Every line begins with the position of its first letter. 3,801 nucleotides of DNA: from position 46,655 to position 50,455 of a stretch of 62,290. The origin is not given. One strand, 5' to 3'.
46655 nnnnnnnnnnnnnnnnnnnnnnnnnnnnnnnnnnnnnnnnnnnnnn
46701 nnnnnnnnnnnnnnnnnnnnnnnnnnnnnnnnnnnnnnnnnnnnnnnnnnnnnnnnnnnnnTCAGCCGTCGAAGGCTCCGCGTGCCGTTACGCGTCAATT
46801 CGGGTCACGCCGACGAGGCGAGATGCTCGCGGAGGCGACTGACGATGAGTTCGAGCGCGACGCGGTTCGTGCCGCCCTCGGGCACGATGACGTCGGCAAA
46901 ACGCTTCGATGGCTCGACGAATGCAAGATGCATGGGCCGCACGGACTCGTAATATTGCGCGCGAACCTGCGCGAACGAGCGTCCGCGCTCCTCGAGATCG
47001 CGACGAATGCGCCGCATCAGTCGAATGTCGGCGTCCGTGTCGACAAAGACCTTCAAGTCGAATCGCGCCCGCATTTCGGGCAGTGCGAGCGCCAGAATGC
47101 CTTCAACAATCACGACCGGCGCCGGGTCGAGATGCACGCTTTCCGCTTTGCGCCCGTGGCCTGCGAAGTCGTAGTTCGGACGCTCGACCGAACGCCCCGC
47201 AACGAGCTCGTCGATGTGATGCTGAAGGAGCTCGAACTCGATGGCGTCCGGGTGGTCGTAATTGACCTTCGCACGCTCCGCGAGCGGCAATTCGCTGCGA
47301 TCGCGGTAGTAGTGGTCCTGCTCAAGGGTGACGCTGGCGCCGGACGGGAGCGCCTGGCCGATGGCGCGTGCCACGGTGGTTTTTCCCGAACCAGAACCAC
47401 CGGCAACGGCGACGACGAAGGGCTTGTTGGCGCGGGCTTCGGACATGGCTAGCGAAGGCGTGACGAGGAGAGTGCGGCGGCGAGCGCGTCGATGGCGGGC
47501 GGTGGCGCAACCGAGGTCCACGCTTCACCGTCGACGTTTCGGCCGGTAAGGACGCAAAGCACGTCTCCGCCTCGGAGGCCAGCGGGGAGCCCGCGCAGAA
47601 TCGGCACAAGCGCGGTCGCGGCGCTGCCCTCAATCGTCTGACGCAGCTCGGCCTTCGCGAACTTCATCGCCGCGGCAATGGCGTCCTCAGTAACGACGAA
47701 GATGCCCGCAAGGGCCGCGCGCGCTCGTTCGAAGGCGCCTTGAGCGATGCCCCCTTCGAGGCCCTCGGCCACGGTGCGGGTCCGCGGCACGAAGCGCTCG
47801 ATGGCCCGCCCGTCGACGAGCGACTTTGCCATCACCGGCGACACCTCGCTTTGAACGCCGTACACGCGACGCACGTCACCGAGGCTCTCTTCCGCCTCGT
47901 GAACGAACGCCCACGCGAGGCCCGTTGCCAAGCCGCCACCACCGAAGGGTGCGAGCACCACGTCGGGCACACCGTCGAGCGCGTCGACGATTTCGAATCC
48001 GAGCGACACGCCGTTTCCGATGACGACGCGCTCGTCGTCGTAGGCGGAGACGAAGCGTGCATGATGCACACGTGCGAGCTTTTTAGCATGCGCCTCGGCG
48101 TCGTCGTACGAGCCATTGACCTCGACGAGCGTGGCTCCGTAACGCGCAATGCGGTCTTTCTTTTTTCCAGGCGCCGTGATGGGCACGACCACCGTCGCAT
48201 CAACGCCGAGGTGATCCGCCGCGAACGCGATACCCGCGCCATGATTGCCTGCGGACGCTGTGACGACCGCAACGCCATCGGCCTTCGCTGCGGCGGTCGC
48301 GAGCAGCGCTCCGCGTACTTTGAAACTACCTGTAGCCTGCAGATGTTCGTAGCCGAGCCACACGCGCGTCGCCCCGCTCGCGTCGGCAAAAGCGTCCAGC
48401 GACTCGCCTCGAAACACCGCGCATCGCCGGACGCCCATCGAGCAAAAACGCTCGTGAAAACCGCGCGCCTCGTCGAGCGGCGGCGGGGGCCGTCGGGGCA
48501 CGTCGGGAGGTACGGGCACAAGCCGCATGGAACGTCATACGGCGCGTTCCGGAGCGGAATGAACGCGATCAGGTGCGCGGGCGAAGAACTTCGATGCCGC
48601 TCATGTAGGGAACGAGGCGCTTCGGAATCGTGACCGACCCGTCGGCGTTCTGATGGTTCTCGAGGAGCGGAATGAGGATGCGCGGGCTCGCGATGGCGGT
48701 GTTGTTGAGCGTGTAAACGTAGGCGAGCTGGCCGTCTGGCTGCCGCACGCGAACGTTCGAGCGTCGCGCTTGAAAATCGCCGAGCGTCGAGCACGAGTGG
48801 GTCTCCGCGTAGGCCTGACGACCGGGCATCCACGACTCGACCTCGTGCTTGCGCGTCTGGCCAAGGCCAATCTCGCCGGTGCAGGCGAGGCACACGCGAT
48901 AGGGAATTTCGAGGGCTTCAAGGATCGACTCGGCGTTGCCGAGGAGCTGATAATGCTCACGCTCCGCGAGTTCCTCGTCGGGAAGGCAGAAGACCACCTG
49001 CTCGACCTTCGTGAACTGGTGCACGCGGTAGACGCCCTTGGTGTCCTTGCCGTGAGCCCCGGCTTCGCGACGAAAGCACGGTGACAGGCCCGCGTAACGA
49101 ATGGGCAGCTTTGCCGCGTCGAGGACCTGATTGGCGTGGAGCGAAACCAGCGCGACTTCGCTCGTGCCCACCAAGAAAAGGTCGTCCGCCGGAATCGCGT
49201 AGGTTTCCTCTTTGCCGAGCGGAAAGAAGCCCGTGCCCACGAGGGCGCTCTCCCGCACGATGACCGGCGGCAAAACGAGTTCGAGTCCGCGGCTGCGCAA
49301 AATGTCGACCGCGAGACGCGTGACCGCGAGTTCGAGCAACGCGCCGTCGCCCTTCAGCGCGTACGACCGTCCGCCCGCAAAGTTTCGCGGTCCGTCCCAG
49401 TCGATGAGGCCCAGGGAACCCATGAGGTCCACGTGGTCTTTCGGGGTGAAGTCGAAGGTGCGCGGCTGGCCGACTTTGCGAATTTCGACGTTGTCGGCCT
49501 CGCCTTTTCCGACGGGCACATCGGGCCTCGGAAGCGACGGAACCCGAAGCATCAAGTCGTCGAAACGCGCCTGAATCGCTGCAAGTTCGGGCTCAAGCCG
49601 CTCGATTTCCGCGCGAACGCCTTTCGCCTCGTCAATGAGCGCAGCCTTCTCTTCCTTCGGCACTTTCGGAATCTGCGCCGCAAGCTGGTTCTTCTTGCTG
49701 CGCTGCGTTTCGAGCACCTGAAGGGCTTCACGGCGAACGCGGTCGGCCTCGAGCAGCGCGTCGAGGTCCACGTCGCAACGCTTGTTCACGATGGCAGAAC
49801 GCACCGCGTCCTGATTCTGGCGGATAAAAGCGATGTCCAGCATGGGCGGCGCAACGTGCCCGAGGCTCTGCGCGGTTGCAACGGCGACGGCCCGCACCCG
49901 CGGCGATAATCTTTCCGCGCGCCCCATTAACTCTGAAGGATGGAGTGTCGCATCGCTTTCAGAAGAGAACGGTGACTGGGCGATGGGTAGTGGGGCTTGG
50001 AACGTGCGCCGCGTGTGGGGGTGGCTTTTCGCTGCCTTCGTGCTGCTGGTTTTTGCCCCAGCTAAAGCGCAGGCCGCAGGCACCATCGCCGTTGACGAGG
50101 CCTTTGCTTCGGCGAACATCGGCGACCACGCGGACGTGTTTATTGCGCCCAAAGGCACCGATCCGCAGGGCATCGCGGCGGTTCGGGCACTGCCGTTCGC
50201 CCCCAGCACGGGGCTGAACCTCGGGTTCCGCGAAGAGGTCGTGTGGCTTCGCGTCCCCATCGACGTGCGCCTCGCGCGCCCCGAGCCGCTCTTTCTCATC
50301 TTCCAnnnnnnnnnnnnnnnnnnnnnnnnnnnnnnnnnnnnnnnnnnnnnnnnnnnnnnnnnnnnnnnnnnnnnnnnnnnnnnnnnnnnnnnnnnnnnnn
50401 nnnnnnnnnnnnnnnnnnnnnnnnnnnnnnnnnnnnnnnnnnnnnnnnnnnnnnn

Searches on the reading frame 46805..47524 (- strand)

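Call 69: search_protein_families(library=pfam, proteins=[window:46805-47524:-], max_evalue=0.0001)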
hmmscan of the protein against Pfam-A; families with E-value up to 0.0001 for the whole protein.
window:46805-47524:- (239 aa): 3 families
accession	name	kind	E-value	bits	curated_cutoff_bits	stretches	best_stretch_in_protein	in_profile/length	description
PF00485.24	PRK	-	4.2e-40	138.1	22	1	37-222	1-195/196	Phosphoribulokinase / Uridine kinase family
PF06414.18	Zeta_toxin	-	2.2e-06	27.7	22.3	1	31-72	13-54/199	Zeta toxin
PF13238.12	AAA_18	-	3.2e-06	28.1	29.4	1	38-190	1-125/128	AAA domain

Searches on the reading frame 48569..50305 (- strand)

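Call 69: search_protein_families(library=pfam, proteins=[window:48569-50305:-], max_evalue=0.0001)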
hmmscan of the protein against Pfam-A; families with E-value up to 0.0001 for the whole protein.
window:48569-50305:- (578 aa): 2 families
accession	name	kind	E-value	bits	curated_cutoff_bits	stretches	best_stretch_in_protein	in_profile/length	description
PF00587.30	tRNA-synt_2b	-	2e-29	103.4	29.3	1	374-551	9-179/179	tRNA synthetase class II core domain (G, H, P, S and T)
PF02403.27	Seryl_tRNA_N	-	2.1e-20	73.4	28.2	1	155-259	1-108/108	Seryl-tRNA synthetase N-terminal domain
